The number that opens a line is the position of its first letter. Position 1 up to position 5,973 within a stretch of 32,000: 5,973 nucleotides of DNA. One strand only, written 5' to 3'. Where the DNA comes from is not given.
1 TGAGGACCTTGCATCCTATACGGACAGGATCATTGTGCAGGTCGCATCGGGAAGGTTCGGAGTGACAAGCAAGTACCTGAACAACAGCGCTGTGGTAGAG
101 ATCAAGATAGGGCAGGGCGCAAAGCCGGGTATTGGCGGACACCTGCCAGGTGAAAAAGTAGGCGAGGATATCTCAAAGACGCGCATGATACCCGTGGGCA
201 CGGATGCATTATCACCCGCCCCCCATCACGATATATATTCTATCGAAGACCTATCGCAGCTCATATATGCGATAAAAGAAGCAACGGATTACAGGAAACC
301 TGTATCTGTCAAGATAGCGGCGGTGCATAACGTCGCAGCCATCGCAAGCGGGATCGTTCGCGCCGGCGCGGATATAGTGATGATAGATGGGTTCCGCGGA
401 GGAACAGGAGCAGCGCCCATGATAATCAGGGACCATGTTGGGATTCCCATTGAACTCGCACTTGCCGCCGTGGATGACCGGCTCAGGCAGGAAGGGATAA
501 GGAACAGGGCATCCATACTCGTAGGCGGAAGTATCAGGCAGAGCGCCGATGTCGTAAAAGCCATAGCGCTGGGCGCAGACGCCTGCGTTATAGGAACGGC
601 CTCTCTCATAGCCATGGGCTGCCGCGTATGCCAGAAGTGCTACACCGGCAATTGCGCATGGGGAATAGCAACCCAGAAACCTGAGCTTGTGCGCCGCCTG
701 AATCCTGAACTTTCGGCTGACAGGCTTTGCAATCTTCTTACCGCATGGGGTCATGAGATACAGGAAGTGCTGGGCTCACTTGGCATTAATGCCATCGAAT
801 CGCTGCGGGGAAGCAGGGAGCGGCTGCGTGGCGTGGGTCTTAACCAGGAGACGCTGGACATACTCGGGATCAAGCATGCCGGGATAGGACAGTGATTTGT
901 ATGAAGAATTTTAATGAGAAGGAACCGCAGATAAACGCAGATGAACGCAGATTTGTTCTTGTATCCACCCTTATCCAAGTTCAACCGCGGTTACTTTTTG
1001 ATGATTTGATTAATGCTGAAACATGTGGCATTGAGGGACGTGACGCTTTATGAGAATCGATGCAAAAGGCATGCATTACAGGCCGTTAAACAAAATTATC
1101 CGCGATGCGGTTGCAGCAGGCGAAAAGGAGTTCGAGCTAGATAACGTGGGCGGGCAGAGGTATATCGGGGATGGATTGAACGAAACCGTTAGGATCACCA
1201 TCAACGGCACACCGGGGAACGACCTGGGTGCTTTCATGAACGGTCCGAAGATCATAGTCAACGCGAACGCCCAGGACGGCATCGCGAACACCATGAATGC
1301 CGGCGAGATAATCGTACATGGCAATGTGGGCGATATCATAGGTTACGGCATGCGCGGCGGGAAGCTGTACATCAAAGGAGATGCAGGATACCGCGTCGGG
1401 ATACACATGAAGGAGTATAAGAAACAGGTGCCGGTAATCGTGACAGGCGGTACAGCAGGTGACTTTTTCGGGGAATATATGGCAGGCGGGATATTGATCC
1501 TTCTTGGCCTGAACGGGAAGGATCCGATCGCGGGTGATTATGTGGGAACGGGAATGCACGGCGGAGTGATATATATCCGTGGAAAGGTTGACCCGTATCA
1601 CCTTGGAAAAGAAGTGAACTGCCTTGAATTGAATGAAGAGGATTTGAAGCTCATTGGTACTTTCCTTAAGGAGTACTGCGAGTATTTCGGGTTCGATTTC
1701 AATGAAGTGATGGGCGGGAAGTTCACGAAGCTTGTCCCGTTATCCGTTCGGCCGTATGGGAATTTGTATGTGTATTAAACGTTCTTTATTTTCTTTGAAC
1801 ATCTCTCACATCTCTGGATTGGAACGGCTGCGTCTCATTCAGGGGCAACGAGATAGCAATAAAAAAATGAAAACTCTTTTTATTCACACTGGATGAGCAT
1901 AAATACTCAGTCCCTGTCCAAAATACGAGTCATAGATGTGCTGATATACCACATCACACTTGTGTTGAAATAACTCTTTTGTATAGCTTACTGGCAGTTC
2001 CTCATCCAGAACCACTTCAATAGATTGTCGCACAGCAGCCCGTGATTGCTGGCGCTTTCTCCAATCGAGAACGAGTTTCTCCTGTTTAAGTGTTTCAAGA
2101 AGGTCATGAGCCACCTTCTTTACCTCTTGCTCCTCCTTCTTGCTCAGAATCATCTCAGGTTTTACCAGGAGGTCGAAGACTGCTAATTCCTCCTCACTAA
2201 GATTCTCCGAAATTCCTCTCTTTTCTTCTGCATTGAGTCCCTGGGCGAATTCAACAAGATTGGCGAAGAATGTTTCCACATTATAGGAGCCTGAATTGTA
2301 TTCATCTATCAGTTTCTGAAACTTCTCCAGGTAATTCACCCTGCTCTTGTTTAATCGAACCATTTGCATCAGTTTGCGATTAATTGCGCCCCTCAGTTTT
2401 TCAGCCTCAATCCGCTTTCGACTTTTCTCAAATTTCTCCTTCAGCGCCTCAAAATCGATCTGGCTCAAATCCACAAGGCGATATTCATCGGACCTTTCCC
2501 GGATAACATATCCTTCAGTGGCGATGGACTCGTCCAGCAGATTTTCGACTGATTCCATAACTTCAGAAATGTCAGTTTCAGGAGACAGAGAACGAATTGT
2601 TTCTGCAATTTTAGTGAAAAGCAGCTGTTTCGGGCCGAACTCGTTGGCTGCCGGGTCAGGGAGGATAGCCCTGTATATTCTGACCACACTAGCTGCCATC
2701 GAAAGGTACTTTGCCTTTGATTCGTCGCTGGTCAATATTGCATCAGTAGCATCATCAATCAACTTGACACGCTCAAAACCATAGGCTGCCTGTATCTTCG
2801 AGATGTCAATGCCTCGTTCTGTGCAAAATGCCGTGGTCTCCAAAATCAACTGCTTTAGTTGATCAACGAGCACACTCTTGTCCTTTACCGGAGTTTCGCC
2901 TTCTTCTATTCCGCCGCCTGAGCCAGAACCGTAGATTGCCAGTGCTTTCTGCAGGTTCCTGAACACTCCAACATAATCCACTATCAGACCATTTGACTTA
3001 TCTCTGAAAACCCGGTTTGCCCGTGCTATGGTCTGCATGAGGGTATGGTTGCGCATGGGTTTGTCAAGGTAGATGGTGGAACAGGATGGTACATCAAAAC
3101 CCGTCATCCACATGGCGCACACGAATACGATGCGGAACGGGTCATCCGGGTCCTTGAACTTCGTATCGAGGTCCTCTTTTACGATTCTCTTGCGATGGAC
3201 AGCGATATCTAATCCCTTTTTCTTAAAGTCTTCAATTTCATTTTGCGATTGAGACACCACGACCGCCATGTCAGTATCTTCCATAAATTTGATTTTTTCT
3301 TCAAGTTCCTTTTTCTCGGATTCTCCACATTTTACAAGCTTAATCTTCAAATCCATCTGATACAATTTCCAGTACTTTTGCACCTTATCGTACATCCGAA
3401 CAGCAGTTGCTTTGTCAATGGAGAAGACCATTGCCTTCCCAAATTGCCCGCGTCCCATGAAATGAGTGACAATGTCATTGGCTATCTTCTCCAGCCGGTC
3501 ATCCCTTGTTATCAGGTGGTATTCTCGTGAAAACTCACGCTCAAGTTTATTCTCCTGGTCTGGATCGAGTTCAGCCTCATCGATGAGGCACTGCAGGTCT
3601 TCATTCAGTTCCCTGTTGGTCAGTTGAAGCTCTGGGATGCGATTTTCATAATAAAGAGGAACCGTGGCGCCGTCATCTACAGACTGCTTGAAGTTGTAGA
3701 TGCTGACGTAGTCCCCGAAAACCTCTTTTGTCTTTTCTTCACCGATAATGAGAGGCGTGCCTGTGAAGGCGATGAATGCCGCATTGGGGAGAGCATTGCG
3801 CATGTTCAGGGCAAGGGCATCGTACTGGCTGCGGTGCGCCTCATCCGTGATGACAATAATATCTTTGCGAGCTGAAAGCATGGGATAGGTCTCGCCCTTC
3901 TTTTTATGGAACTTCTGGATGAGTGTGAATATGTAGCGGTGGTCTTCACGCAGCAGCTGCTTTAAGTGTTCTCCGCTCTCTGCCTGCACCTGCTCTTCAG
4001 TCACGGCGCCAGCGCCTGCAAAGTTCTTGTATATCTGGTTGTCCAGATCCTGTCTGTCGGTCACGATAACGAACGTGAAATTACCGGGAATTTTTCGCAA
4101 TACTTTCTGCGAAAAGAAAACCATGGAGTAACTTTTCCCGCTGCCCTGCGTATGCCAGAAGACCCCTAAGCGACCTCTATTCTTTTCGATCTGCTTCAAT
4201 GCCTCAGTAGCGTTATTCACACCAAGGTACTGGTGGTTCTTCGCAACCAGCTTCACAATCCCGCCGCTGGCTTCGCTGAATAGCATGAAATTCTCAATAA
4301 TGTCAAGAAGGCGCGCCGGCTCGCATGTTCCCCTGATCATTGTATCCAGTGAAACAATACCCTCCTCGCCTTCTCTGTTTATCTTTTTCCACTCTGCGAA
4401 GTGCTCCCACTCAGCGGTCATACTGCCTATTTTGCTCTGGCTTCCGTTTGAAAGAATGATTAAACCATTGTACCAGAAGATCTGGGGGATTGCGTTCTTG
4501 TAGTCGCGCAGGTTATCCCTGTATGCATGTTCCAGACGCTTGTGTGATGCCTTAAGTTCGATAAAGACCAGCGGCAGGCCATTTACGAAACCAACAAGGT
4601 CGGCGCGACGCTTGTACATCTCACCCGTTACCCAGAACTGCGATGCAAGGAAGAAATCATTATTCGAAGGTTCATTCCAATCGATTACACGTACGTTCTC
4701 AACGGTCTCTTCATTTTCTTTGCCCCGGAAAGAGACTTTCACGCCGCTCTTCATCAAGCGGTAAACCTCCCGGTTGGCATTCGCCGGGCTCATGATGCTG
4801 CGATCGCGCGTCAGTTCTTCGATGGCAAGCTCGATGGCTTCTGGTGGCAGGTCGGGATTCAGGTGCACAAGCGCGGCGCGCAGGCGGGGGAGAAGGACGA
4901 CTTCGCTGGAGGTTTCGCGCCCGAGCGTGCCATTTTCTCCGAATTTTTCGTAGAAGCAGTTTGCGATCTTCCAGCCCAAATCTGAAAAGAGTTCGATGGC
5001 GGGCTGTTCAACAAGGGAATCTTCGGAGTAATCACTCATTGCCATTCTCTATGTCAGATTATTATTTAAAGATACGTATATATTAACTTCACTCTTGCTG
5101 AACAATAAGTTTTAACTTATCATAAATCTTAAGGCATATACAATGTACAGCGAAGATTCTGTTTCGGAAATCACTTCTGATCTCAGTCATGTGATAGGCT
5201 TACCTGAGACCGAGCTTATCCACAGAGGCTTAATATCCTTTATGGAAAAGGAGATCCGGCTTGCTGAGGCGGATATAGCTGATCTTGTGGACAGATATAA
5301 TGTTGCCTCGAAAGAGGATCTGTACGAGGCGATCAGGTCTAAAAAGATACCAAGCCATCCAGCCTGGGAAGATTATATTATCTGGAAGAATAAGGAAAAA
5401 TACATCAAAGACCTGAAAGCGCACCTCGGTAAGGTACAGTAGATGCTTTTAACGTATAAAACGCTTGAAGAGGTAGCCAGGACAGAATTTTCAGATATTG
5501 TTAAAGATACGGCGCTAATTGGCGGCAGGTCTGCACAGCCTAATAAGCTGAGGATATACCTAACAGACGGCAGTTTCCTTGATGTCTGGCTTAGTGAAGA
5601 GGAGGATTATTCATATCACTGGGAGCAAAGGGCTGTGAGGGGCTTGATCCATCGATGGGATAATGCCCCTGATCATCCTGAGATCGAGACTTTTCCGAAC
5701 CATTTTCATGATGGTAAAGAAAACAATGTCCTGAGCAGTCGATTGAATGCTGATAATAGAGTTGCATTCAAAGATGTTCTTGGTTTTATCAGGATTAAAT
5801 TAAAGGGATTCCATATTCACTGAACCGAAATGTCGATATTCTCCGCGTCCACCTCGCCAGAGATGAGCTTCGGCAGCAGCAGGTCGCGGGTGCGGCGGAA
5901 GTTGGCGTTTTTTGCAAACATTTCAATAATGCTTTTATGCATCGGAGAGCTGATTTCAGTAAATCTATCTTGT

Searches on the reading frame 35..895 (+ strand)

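Call 44: search_protein_families(library=pfam, proteins=[window:35-895:+], max_evalue=0.001)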
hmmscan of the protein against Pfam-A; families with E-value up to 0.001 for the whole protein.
window:35-895:+ (286 aa): 4 families
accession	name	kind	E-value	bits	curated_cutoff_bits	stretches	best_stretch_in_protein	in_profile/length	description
PF01645.23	Glu_synthase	-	4.7e-110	368.7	20.4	1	1-252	119-369/369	Conserved region in glutamate synthase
PF04898.20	Glu_syn_central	-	8e-08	32.5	22.8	1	95-261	133-269/277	Glutamate synthase central domain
PF01070.24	FMN_dh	-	2.4e-07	30.6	24.9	1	152-195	267-310/350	FMN-dependent dehydrogenase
PF00478.31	IMPDH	-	2.8e-05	23.7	25.6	1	89-188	145-237/345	IMP dehydrogenase / GMP reductase domain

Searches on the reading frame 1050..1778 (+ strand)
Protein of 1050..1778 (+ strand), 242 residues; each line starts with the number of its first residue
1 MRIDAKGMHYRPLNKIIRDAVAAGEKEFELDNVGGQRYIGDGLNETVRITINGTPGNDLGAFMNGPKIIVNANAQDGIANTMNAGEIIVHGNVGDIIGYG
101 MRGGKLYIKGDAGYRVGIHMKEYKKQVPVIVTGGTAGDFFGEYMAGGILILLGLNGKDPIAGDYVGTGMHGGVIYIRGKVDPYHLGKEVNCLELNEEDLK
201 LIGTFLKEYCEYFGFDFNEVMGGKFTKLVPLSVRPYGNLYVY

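Call 44: search_protein_families(library=pfam, proteins=[window:1050-1778:+], max_evalue=0.001)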
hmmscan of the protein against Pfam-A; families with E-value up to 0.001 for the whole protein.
window:1050-1778:+ (242 aa): 1 family
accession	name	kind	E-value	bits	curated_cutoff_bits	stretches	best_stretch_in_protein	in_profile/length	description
PF01493.24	GXGXG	-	6.2e-35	120.9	32.5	1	29-181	13-167/190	GXGXG motif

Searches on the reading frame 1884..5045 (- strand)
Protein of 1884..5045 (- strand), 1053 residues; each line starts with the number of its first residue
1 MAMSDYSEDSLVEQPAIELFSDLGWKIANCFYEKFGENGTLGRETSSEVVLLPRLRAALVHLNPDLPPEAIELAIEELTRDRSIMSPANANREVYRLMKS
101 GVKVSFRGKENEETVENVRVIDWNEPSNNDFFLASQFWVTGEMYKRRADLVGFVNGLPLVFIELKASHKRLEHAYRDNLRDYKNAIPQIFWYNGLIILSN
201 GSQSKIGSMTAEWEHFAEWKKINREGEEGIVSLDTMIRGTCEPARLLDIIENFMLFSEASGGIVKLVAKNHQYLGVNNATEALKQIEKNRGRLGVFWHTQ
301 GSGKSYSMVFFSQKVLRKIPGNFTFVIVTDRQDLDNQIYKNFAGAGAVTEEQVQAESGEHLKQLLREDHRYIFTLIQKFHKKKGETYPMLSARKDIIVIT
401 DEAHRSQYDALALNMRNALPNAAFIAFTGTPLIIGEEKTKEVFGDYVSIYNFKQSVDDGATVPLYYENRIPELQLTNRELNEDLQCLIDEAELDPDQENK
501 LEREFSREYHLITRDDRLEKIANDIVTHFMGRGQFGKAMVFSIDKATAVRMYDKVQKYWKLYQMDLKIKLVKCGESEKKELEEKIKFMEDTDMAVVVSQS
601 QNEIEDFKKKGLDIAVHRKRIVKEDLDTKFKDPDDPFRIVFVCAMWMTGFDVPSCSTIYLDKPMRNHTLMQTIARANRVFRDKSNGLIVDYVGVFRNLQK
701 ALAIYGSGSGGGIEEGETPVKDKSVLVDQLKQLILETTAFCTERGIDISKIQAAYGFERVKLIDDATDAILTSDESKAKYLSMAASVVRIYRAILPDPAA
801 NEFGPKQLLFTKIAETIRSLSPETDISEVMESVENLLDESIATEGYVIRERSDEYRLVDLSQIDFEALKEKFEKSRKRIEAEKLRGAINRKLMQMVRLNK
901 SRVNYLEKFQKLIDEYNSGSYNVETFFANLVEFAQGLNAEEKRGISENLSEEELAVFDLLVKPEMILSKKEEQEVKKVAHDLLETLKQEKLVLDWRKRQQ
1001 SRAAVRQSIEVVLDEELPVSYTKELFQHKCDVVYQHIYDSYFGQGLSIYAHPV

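Call 44: search_protein_families(library=pfam, proteins=[window:1884-5045:-], max_evalue=0.001)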
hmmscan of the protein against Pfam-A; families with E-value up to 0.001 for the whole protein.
window:1884-5045:- (1053 aa): 6 families
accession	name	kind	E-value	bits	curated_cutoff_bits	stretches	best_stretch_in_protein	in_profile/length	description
PF18766.7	SWI2_SNF2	-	8.3e-77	258.2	26.7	1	271-491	1-215/221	SWI2/SNF2 ATPase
PF04313.20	HSDR_N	-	4.9e-49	167.3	25.1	1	6-214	2-197/198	Type I restriction enzyme R protein N terminus (HSDR_N)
PF11867.13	T1RH-like_C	-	4.1e-40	138.6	26.8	1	718-1027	6-313/329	Type I restriction enzyme HindI endonuclease subunit-like, C-terminal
PF04851.21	ResIII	-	2.3e-20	73.6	22.5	1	276-431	12-162/164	Type III restriction enzyme, res subunit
PF22679.2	T1R_D3-like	-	2e-19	71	27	1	537-691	4-156/158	Type I restriction enzyme subunit R domain 3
PF00270.35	DEAD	-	0.0002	21.6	26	0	300-431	23-160/167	DEAD/DEAH box helicase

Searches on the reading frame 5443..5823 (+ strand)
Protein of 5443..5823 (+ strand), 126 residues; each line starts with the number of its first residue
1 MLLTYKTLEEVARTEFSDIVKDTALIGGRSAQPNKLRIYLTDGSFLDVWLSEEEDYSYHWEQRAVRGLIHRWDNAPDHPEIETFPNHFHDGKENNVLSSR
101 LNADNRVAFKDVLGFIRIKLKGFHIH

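Call 44: search_protein_families(library=pfam, proteins=[window:5443-5823:+], max_evalue=0.001)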
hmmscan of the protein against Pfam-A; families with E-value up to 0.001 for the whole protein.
window:5443-5823:+ (126 aa): 1 family
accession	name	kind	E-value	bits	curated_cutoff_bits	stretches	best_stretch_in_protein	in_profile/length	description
PF20126.4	TumE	-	2.5e-18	66.3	23.4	1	38-118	1-78/81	Toxin TumE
